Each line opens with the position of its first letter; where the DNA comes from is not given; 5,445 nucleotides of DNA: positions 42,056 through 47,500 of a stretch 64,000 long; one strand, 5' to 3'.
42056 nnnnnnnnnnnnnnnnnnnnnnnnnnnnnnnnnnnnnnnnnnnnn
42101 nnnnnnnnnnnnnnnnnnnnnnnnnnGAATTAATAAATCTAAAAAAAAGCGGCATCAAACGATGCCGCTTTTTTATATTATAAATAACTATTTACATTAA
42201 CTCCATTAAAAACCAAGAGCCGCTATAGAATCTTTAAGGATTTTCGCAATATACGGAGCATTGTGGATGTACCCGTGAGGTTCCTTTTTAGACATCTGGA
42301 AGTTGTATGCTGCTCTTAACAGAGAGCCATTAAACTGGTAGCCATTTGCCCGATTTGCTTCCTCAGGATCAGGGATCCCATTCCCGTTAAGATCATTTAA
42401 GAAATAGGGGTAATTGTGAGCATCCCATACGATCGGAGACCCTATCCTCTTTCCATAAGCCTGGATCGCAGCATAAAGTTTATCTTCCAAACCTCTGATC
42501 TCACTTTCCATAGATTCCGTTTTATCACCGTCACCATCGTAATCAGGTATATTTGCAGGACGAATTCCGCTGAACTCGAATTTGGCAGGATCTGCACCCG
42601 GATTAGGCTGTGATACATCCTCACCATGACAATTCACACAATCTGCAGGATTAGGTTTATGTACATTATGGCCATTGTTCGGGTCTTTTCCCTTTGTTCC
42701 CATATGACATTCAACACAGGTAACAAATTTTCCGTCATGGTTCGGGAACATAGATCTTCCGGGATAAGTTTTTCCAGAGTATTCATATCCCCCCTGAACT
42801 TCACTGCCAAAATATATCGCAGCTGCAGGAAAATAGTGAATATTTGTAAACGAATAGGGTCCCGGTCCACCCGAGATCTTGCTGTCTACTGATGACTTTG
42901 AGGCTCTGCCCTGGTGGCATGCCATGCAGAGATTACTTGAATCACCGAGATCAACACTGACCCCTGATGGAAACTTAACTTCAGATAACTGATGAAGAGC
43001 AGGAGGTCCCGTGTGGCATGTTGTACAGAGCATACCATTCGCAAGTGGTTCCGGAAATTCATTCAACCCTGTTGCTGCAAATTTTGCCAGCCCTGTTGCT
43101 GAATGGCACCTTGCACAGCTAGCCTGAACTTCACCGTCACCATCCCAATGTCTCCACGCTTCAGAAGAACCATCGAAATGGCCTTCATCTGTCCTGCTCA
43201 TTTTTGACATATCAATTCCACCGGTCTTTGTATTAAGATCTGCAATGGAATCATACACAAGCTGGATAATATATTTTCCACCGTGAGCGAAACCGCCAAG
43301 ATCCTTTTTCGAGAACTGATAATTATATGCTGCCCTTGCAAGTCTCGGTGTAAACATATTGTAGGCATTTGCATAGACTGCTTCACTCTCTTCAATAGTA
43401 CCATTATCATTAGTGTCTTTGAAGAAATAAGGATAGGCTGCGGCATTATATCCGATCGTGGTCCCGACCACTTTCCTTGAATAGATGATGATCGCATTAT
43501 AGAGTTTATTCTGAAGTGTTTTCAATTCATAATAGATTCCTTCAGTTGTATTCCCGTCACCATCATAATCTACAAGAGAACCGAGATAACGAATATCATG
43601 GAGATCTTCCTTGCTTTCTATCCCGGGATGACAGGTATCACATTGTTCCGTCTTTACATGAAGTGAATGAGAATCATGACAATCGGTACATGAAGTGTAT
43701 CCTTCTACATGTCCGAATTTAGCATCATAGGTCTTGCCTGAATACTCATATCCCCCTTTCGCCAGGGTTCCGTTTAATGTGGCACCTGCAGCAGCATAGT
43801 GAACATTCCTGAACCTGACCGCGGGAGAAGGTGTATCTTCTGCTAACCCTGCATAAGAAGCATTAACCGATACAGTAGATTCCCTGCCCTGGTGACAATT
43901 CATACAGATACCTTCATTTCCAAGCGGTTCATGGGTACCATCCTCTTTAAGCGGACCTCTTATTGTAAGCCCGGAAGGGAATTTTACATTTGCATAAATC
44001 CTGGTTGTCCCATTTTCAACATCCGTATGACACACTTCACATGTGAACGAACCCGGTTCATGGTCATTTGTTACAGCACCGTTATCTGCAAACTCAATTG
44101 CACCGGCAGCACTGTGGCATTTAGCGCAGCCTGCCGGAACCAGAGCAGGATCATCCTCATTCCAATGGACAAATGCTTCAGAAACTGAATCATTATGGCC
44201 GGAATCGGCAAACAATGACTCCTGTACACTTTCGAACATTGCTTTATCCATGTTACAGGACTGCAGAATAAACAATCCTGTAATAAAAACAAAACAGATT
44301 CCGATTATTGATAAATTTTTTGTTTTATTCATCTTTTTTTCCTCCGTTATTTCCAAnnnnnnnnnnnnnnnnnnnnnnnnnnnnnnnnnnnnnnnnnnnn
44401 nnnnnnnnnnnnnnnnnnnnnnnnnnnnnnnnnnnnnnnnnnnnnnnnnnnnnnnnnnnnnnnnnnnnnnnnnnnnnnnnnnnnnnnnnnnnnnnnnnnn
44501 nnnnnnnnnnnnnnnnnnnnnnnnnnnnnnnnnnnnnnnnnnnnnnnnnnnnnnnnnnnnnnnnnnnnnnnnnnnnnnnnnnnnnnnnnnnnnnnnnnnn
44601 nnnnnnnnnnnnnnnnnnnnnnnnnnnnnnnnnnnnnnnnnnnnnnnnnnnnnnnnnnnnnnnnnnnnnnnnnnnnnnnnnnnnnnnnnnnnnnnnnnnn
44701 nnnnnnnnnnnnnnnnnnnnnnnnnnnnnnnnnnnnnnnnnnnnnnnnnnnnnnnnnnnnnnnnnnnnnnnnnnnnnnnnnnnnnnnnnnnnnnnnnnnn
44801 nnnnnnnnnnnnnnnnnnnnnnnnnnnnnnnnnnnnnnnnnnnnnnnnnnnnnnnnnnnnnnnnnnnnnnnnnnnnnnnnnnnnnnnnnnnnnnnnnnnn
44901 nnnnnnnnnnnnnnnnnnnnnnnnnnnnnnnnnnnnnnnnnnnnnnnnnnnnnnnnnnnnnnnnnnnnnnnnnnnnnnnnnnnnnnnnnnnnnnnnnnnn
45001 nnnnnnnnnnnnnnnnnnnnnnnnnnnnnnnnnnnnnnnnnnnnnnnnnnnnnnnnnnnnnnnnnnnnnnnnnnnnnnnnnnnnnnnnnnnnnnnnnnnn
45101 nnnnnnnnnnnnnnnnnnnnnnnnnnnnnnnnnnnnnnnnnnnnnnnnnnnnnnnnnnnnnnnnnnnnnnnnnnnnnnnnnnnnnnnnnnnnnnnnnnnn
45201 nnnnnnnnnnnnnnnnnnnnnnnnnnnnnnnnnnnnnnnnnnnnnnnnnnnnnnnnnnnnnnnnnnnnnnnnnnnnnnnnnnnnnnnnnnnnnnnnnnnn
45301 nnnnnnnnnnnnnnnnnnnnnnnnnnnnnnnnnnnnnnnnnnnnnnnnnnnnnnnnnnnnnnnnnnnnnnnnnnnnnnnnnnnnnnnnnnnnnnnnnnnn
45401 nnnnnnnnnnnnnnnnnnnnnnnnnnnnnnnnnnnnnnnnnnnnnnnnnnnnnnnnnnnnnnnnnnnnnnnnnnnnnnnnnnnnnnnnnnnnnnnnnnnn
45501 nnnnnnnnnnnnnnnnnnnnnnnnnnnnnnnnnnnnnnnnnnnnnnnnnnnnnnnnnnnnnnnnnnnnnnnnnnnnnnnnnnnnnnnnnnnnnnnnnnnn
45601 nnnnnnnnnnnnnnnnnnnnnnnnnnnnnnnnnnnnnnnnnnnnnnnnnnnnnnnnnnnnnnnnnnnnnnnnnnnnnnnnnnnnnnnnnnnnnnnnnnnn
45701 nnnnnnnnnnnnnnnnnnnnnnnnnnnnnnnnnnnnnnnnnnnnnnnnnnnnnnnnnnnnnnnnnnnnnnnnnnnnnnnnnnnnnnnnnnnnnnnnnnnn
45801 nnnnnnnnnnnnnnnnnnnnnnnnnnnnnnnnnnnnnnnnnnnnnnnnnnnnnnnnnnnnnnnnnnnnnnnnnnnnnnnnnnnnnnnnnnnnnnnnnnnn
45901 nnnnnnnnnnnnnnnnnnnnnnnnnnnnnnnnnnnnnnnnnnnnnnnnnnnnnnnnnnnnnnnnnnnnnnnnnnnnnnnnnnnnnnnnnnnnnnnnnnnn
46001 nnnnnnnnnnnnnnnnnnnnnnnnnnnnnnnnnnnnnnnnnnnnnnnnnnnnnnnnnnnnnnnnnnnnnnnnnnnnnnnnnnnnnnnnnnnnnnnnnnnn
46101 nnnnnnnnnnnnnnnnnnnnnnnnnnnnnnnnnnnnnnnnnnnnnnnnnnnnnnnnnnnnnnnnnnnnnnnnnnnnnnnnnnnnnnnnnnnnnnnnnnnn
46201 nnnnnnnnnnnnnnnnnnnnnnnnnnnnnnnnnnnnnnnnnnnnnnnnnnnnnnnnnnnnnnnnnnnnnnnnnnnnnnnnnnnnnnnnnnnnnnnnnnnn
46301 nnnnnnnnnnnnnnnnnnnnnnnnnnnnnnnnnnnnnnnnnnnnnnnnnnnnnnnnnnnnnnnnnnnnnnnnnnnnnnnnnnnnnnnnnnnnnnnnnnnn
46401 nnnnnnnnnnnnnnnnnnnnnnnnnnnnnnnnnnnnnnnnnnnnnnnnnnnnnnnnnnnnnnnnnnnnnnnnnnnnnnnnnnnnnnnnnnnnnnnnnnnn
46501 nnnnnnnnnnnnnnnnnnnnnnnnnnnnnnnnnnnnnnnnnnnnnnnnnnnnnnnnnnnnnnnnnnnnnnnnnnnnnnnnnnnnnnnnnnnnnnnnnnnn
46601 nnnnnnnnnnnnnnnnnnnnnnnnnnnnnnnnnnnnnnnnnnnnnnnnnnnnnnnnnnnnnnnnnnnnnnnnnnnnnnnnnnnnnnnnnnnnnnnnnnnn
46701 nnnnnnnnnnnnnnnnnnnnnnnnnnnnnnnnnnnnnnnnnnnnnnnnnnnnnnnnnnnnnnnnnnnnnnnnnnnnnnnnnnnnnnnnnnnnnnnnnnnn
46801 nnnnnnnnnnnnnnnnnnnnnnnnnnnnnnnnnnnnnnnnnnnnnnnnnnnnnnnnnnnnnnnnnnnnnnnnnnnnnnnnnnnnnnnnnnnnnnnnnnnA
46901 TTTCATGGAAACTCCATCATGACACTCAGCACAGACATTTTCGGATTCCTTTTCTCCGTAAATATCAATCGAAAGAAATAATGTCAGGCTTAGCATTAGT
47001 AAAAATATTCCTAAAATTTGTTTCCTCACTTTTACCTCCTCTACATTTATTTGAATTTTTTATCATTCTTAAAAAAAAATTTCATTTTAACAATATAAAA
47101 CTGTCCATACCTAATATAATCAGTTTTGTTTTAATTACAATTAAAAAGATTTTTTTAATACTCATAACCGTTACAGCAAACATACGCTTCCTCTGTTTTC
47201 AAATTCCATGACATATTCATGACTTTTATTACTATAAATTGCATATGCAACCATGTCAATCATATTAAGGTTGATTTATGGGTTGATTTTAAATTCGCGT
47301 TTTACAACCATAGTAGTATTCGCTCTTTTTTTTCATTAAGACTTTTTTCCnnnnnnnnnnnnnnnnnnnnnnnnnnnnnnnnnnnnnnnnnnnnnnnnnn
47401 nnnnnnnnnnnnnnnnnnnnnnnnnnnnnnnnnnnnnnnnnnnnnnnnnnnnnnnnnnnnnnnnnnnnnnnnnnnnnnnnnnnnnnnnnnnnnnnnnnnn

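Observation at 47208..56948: The two cytochrome units share a promoter design and a 16-bp operator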

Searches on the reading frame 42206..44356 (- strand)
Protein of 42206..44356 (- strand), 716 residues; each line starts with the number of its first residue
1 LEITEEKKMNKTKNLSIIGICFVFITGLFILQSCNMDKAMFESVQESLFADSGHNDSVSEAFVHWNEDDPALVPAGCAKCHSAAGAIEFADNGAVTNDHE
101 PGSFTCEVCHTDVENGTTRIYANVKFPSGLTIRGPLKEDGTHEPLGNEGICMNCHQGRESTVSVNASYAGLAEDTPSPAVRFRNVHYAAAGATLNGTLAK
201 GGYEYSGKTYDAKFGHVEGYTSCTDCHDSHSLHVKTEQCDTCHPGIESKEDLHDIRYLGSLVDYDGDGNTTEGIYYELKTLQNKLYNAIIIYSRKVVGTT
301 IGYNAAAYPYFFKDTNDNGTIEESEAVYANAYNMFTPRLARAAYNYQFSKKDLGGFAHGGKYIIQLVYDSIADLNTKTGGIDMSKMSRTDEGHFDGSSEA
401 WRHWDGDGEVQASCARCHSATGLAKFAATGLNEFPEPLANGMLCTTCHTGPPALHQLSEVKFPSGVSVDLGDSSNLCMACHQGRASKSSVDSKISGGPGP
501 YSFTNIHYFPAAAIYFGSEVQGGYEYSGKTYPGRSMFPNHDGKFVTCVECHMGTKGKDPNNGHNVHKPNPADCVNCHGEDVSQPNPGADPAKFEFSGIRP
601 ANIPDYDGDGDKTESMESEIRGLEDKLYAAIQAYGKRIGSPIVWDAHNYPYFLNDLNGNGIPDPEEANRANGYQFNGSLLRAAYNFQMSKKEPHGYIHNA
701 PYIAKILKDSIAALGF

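Call 10: search_protein_families(library=ncbifam, proteins=[window:42206-44356:-], max_evalue=0.01)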
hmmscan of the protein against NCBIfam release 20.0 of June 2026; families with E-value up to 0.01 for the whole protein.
window:42206-44356:- (716 aa): 6 families
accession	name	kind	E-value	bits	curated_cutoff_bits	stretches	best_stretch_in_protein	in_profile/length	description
TIGR03508.1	decahem_SO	subfamily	1.4e-06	28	192.2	1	76-162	4-84/258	DmsE family decaheme c-type cytochrome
NF008659.0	PRK11659.1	equivalog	3.1e-06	27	184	0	409-484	44-120/188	cytochrome c nitrite reductase pentaheme subunit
NF041028.1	decahem_GSU2203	exception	3.9e-05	23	325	0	409-492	99-166/317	GSU2203 family decaheme c-type cytochrome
TIGR03507.1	decahem_SO1788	subfamily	0.0001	20.9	209.3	1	444-579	164-278/672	OmcA/MtrC family decaheme c-type cytochrome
NF047727.1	4hemeCytCCctA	equivalog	0.00084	19.5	180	0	217-243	77-104/109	tetraheme c-type cytochrome CctA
TIGR03146.1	cyt_nit_nrfB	equivalog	0.0014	18.9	166.6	0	546-578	86-117/145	cytochrome c nitrite reductase pentaheme subunit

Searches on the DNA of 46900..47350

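Call 59: search_rna_families(source=window, start=46900, end=47350, threshold=evalue, max_evalue=1)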
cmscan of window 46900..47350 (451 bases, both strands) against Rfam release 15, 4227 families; matches with E-value up to 1: 0.
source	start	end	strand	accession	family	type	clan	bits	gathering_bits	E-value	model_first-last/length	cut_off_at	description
